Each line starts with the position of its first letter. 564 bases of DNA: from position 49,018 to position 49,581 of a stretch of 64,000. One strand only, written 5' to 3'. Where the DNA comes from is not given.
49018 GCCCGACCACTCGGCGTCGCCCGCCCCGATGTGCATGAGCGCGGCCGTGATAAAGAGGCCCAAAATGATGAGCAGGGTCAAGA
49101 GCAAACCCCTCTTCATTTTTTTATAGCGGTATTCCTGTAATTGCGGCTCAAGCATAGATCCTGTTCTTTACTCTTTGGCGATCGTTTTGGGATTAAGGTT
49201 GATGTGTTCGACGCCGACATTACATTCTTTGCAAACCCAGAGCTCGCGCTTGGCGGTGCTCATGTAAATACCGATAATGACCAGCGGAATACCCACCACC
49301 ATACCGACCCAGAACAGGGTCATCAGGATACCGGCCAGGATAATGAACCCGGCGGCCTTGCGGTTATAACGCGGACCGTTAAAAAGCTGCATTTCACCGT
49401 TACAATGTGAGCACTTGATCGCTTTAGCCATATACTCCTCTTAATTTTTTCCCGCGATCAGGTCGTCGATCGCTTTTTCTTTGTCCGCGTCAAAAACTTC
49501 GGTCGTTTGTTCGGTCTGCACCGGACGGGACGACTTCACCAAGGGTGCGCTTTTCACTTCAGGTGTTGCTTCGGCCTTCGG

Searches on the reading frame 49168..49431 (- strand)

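Call 61: search_protein_families(library=pfam, proteins=[window:49168-49431:-], max_evalue=1)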
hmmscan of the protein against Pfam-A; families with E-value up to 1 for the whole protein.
window:49168-49431:- (87 aa): 8 families
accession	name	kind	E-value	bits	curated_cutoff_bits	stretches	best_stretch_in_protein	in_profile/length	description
PF17319.7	DUF5362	-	0.0045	17.3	25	1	29-61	14-46/94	Family of unknown function (DUF5362)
PF10601.15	zf-LITAF-like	-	0.012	16.2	23.8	1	4-74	5-66/70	LITAF-like zinc ribbon domain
PF08274.17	Zn_Ribbon_YjdM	-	0.025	15.1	30.8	1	6-70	4-25/30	PhnA Zinc-Ribbon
PF08792.16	A2L_zn_ribbon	-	0.037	14.2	22.9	0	5-14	4-13/33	A2L zinc ribbon domain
PF23451.1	Zn_ribbon_PaaD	-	0.039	14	27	1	58-76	33-51/53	PaaD zinc beta ribbon domain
PF14279.12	HNH_5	-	0.055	13.9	27.5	0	64-74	33-43/56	HNH endonuclease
PF12760.12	Zn_ribbon_IS1595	-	0.055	13.9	25.4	0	59-71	34-44/46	Transposase zinc-ribbon domain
PF06749.17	DUF1218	-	0.062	14.2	25.3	1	30-71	32-76/95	Protein of unknown function (DUF1218)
